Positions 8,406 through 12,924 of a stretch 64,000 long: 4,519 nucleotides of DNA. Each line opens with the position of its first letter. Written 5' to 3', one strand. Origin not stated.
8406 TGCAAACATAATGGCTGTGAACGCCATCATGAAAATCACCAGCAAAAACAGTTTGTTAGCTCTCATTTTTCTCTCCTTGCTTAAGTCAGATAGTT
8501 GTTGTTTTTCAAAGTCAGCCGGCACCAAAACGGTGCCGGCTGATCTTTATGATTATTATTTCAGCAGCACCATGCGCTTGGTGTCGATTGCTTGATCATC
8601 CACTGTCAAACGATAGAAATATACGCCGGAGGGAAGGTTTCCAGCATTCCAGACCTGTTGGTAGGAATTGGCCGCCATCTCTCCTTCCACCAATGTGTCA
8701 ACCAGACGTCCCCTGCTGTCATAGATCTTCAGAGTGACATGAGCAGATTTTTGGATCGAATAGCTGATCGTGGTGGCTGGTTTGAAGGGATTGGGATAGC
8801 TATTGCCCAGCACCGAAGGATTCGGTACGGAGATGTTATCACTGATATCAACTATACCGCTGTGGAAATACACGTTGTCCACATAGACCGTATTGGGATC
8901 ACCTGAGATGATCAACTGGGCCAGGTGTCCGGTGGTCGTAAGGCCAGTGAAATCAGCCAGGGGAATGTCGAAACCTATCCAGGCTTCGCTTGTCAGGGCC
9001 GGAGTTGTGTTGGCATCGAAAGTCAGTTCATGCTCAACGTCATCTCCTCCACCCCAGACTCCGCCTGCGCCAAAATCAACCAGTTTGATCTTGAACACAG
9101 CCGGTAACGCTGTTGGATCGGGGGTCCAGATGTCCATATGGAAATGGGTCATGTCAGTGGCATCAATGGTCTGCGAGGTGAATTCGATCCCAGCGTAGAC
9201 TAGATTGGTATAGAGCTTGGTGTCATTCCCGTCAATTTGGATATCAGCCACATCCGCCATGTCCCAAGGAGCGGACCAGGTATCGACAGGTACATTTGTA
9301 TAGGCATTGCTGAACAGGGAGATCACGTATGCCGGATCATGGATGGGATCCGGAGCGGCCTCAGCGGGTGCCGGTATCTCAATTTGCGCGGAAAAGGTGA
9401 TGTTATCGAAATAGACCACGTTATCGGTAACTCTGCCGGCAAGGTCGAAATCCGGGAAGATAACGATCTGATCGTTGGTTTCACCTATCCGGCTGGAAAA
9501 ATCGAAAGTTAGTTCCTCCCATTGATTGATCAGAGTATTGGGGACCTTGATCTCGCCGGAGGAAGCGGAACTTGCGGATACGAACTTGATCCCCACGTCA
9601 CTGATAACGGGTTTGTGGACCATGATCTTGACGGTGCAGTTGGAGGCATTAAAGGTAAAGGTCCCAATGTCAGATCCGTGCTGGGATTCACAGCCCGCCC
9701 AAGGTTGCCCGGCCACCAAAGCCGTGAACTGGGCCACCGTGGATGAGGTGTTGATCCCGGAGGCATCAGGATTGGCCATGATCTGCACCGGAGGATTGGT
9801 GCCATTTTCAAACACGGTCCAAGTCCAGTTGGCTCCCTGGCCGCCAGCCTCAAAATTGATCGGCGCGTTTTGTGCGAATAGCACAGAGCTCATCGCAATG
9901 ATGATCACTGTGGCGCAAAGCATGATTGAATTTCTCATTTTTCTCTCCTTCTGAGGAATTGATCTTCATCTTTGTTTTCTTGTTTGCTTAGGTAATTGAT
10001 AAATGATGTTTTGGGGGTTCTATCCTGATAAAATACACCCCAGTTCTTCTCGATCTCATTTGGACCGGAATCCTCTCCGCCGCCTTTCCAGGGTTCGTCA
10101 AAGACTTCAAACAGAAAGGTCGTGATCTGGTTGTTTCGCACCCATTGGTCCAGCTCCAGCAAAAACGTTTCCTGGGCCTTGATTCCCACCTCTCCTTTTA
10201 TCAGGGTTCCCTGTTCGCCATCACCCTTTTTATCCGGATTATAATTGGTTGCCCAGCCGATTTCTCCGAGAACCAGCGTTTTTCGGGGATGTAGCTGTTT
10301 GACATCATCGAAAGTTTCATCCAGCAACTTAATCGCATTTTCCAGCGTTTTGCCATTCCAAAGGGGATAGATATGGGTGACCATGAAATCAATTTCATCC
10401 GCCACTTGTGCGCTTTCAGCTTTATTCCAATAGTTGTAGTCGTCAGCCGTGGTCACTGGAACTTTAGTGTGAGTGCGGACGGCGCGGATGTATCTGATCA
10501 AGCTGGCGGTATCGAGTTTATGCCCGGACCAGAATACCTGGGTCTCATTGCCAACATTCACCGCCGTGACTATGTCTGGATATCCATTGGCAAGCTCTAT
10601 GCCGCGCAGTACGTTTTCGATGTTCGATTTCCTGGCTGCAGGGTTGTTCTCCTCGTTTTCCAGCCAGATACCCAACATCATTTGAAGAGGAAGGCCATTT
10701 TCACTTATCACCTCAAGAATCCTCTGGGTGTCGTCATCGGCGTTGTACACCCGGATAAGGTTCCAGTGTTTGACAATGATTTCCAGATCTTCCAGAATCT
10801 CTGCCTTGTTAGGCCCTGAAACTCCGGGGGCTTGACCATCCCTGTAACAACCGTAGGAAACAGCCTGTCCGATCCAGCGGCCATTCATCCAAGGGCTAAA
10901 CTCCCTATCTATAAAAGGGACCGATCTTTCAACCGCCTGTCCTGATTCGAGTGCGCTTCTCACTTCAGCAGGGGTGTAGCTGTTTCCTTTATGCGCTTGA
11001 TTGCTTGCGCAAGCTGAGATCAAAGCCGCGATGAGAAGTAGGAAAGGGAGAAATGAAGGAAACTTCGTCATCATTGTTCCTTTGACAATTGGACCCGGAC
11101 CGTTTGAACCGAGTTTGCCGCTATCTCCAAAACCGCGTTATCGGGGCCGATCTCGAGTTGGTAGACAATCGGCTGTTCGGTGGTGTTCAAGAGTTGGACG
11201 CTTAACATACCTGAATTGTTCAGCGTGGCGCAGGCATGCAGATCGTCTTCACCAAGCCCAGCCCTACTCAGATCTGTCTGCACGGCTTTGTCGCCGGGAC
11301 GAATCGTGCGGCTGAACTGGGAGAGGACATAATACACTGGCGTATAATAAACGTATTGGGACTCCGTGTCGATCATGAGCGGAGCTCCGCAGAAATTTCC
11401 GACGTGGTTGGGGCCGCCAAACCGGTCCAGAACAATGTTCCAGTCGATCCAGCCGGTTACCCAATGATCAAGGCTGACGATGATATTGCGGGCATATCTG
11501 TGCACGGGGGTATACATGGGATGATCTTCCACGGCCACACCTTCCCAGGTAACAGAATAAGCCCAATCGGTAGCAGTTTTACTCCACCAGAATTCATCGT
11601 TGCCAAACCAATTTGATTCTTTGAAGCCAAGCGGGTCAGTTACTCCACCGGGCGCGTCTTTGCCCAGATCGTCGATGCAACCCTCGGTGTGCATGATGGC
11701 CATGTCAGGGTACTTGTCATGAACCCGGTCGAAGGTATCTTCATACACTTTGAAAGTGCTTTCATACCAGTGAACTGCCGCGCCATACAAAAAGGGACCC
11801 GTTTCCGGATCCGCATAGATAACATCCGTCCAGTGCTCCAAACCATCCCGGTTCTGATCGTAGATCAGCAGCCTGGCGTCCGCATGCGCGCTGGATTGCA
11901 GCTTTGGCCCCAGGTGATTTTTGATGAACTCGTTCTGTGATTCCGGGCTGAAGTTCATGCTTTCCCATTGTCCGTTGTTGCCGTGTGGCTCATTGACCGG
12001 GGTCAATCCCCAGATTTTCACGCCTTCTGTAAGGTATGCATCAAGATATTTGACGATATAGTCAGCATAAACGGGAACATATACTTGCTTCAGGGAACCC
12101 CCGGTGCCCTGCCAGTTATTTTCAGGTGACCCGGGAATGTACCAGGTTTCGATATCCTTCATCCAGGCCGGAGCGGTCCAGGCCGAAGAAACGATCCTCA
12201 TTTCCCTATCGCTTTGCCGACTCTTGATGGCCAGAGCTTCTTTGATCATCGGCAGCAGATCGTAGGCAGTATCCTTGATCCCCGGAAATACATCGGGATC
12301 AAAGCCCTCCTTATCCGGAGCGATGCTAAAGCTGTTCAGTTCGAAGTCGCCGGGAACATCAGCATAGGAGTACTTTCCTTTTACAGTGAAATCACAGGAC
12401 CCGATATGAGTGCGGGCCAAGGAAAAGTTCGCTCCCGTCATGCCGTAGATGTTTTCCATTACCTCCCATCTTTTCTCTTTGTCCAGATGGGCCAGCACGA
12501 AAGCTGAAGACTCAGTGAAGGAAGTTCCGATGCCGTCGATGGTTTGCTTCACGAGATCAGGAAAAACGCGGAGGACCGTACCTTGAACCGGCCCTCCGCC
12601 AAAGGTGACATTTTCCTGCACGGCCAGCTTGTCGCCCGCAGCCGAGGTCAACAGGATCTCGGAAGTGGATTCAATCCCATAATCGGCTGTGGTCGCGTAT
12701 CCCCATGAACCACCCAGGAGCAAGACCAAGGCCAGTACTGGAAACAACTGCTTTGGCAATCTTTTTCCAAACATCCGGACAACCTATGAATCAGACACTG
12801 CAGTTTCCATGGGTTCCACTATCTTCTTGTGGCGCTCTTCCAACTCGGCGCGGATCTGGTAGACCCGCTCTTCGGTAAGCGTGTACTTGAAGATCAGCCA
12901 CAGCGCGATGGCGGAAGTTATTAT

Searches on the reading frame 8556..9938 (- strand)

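Call 58: search_protein_families(library=pfam, proteins=[window:8556-9938:-])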
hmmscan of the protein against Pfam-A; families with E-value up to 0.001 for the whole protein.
window:8556-9938:- (460 aa): 3 families
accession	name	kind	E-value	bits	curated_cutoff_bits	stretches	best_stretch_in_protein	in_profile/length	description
PF18962.6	Por_Secre_tail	-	8e-11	42.5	27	1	381-455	2-73/75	Secretion system C-terminal sorting domain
PF13860.13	FlgD_ig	-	5.4e-05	23.5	27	1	391-446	14-75/79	FlgD Ig-like domain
PF13585.12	CHU_C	-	9.1e-05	23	27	1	395-451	23-77/86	CHU_C Type IX secretion signal domain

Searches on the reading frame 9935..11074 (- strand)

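Call 58: search_protein_families(library=pfam, proteins=[window:9935-11074:-])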
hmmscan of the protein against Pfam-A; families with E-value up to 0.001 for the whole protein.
window:9935-11074:- (379 aa): 1 family
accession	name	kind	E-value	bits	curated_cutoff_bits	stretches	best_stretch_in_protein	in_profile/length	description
PF00332.24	Glyco_hydro_17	-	9.5e-06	25.9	28.2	1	310-355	262-301/306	Glycosyl hydrolases family 17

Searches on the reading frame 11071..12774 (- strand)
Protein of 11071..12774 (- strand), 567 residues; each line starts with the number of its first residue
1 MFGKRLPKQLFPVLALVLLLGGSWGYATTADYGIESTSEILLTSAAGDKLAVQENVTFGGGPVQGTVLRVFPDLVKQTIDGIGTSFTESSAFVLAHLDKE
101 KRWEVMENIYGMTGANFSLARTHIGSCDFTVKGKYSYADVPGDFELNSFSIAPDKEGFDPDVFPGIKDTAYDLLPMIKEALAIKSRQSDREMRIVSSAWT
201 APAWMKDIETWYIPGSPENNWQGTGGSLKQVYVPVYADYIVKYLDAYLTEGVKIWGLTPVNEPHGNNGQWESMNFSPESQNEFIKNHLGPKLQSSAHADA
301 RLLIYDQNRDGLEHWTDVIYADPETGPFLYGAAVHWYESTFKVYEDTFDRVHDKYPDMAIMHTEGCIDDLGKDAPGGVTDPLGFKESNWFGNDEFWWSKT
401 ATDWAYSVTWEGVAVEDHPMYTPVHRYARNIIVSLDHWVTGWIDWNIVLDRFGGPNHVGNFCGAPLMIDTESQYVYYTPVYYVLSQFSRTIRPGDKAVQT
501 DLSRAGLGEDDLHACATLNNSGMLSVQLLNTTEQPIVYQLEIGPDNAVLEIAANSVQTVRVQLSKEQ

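Call 58: search_protein_families(library=pfam, proteins=[window:11071-12774:-])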
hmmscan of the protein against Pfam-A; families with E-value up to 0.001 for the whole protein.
window:11071-12774:- (567 aa): 2 families
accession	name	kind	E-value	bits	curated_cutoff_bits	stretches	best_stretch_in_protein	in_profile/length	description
PF02055.22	Glyco_hydro_30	-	5e-63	213.6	23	2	79-370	1-267/348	Glycosyl hydrolase family 30 TIM-barrel domain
PF17189.10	Glyco_hydro_30C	-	8.6e-06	26.2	22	1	509-559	14-65/65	Glycosyl hydrolase family 30 beta sandwich domain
